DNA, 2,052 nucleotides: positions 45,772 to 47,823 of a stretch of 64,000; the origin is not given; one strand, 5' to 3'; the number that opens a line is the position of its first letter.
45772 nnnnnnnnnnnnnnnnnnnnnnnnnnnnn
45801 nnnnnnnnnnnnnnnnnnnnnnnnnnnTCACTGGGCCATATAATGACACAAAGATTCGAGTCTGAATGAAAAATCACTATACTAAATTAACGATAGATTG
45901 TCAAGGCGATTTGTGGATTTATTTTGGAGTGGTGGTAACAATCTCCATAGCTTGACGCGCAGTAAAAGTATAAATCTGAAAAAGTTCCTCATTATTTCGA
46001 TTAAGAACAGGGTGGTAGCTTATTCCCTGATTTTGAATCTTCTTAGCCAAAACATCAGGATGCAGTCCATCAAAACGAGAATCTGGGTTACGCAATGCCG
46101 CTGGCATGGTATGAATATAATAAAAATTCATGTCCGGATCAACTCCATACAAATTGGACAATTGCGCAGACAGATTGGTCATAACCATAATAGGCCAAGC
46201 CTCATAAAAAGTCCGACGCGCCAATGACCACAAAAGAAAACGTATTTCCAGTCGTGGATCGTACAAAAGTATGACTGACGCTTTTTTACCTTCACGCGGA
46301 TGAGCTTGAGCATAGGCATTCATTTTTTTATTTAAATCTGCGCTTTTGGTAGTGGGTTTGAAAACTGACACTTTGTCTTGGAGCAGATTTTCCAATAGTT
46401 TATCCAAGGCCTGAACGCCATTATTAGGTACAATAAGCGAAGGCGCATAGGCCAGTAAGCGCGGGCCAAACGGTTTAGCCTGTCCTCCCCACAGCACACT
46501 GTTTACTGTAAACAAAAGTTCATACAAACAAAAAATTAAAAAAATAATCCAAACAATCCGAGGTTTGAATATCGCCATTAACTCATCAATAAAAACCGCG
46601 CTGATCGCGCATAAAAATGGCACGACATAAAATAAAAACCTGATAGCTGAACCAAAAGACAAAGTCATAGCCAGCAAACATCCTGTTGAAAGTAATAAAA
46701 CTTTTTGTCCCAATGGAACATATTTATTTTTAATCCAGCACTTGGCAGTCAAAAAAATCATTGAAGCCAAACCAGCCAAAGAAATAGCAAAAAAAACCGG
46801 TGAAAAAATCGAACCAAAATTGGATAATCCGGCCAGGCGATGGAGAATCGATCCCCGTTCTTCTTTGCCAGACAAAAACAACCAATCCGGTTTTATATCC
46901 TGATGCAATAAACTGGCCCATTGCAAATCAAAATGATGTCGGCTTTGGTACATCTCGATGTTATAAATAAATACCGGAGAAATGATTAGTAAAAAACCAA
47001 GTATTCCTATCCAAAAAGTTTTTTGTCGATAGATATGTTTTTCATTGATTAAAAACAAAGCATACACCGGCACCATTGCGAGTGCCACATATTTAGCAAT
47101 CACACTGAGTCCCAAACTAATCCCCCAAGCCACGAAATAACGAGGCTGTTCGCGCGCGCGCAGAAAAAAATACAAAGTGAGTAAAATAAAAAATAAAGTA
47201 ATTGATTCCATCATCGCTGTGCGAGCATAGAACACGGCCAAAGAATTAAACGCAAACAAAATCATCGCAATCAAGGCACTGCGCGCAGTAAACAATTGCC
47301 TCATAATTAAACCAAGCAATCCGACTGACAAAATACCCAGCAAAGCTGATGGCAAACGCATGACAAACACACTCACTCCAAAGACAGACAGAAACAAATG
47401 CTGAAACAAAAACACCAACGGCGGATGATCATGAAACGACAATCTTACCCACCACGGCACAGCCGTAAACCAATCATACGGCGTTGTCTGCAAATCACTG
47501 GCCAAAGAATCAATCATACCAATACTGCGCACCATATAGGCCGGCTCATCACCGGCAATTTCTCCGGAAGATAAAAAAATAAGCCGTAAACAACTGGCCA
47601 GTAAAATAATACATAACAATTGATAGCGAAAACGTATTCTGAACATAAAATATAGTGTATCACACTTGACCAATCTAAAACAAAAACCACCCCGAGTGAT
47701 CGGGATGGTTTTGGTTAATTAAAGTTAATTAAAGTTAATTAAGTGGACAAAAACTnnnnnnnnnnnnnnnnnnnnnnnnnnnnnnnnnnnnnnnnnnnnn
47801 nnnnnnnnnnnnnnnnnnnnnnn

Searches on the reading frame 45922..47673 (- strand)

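Call 25: search_protein_families(library=pfam, proteins=[window:45922-47673:-], max_evalue=0.0001)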
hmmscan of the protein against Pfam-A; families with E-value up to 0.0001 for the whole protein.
window:45922-47673:- (584 aa): 2 families
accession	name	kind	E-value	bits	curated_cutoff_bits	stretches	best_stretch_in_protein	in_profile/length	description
PF13231.12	PMT_2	-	4.6e-26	92.4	26.1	1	82-237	1-160/160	Dolichyl-phosphate-mannose-protein mannosyltransferase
PF02366.24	PMT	-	2.2e-15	57.3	22.7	1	87-238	65-234/245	Dolichyl-phosphate-mannose-protein mannosyltransferase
